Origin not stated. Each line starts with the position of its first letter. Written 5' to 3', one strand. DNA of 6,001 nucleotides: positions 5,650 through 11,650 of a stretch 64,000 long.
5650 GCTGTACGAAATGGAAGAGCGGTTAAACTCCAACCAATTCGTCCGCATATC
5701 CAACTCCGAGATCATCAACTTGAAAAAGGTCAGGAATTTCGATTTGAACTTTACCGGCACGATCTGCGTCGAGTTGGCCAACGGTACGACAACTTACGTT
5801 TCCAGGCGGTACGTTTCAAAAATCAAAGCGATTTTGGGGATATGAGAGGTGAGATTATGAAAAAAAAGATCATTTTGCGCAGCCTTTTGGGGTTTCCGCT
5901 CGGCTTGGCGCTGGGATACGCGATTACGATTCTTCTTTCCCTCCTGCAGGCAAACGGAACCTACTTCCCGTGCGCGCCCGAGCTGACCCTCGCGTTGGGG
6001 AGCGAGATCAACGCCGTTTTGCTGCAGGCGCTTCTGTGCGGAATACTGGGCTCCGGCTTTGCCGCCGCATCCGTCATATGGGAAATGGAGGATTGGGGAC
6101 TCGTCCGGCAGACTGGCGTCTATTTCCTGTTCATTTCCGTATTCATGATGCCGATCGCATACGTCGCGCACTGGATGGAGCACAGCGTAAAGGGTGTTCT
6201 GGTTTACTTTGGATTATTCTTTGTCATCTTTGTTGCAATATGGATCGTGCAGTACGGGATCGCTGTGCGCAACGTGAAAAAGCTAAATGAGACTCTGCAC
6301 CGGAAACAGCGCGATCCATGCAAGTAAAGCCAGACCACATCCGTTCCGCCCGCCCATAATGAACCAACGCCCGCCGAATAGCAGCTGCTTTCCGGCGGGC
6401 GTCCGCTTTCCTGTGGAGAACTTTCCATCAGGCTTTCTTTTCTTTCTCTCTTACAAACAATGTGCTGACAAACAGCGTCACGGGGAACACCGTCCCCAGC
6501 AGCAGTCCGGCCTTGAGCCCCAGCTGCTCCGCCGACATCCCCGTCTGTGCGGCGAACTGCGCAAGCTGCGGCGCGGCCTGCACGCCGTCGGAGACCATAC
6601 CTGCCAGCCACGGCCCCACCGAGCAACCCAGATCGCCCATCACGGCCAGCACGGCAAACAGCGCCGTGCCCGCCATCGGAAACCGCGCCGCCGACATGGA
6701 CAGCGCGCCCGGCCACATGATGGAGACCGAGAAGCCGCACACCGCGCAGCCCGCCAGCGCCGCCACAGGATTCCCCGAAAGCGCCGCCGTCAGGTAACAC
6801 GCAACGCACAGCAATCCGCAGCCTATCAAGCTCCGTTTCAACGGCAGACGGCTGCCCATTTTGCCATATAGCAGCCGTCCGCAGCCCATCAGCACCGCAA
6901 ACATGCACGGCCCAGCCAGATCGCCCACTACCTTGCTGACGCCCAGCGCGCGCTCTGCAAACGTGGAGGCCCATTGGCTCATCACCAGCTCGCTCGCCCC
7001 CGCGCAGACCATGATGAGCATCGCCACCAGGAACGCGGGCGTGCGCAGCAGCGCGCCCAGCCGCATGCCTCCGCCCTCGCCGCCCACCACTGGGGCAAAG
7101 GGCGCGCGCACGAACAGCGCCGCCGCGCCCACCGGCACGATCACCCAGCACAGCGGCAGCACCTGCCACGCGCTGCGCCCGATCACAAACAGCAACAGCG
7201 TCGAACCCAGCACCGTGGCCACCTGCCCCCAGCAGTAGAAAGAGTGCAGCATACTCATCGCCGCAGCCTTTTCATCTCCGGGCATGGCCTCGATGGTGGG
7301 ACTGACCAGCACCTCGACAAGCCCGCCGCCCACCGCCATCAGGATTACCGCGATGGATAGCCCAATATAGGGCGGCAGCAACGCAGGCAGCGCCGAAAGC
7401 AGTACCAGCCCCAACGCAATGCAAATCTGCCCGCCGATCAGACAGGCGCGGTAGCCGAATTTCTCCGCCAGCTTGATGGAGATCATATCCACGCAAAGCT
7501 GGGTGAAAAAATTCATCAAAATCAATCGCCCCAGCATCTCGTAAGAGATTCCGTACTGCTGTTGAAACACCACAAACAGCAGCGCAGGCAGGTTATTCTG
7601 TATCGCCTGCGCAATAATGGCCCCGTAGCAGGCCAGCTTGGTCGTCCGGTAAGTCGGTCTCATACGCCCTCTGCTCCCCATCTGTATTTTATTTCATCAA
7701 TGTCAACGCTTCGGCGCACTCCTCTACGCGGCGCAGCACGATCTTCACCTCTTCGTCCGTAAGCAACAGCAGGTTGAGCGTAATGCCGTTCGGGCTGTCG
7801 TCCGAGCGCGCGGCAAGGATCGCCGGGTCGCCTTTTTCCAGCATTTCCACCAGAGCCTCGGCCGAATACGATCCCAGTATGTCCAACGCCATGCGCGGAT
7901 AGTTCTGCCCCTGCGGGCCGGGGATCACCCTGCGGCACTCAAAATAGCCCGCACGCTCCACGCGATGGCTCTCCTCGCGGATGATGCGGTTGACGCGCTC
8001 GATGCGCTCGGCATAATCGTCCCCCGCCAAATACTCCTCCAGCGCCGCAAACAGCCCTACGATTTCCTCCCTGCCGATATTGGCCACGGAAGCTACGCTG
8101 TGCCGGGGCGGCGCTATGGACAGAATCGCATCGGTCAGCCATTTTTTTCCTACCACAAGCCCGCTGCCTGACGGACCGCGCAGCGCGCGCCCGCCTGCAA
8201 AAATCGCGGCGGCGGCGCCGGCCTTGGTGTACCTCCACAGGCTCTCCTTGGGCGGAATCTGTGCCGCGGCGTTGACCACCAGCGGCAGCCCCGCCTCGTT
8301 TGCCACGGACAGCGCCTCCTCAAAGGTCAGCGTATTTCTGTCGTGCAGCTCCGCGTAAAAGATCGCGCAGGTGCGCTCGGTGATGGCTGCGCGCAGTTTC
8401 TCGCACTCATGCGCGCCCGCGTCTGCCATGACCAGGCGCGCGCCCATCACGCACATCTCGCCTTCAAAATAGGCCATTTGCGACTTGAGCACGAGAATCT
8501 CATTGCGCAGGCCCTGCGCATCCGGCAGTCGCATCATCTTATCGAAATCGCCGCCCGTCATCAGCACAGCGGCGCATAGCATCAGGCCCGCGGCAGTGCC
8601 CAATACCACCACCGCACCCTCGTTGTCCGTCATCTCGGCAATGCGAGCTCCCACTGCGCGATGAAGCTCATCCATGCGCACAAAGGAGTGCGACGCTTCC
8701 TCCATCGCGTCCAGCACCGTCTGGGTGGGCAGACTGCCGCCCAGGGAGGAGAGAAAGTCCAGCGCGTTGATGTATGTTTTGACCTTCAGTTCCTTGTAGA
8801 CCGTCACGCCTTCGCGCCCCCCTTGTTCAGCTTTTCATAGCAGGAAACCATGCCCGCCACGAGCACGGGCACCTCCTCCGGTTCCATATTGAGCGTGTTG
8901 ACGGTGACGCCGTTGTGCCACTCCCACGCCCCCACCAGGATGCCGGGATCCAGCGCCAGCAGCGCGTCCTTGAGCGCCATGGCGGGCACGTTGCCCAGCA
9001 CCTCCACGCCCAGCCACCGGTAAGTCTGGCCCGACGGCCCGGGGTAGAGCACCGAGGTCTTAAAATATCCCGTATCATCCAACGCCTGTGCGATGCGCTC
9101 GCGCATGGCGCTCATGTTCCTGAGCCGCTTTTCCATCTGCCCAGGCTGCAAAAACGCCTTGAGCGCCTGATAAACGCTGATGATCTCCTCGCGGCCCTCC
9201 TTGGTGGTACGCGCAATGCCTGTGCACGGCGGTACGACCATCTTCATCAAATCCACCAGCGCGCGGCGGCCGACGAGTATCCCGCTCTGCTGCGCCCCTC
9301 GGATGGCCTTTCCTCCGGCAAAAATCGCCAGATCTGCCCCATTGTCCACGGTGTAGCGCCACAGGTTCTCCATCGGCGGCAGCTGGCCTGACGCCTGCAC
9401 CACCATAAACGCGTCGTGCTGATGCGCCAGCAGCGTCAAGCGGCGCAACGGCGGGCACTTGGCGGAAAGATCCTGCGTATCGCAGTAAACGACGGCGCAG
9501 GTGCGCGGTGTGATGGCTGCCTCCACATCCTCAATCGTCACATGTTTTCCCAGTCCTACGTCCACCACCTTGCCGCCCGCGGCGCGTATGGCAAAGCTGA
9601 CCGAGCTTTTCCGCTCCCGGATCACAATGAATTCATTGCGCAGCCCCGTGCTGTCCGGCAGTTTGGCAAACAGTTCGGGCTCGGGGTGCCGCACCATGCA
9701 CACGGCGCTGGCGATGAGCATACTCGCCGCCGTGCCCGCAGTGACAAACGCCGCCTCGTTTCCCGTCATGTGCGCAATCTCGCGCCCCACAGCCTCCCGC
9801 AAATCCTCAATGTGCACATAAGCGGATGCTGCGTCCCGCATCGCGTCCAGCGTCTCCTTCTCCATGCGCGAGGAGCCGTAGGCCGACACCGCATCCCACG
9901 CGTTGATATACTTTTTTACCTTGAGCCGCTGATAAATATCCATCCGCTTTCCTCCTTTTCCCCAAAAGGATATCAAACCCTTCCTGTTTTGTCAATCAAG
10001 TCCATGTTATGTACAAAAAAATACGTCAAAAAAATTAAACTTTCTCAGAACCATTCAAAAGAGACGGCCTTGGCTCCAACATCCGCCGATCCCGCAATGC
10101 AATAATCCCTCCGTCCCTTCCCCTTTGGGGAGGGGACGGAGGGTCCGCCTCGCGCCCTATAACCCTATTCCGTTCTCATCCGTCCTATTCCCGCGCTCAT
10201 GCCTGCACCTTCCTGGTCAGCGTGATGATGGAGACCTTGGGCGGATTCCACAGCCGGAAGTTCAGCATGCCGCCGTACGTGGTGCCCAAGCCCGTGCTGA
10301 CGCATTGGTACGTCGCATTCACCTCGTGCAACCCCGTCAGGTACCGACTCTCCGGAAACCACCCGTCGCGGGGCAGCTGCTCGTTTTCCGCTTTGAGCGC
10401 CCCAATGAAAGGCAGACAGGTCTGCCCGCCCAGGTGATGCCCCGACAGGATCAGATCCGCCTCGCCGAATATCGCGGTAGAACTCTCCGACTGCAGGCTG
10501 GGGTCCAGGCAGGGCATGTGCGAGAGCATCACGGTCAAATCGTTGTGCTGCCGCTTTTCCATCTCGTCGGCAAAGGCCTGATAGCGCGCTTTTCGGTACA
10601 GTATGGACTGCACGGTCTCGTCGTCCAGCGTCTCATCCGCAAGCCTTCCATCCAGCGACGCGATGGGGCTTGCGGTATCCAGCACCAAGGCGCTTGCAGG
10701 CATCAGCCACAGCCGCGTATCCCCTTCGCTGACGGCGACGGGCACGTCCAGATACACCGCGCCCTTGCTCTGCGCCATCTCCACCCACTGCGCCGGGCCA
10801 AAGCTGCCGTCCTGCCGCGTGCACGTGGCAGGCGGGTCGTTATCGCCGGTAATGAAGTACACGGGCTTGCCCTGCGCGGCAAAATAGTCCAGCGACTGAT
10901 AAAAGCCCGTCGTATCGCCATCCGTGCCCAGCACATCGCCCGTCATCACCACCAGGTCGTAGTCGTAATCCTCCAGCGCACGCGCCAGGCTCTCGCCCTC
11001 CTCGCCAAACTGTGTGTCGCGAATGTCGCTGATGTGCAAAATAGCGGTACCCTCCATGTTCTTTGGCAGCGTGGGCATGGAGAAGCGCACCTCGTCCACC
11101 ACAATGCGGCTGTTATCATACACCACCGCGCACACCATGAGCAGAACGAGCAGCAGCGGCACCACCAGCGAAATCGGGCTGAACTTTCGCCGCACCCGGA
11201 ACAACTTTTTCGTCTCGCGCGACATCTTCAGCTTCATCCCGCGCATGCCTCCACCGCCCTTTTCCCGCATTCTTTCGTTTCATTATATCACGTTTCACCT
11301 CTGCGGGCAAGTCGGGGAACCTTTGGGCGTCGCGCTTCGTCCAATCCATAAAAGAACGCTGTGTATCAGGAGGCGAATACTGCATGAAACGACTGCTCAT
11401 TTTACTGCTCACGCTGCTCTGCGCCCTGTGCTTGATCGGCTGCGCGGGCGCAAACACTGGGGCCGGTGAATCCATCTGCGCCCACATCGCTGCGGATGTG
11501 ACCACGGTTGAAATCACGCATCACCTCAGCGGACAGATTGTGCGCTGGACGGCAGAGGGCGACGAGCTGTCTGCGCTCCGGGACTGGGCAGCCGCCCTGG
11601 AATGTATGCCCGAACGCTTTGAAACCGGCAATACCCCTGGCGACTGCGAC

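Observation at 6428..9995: Coupled pair of SelA/DgaE-like PLP-fold paralogs, one with the Schiff-base lysine replaced by arginine, in an operon with an MFS transporter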

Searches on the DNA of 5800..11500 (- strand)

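Call 12: search_rna_families(source=window, start=5800, end=11500, threshold=evalue, max_evalue=1)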
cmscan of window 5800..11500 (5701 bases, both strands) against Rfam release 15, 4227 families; matches with E-value up to 1: 1.
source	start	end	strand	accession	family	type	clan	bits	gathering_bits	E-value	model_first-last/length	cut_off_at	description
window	7400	7447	-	RF02750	ES003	Gene; sRNA;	-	23.5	37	0.24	1-53/53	no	ES003 sRNA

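Call 86: search_rna_families(source=L019, threshold=evalue, max_evalue=0.1)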
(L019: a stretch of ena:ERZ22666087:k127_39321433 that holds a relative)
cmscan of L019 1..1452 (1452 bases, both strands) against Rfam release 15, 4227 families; matches with E-value up to 0.1: 0.
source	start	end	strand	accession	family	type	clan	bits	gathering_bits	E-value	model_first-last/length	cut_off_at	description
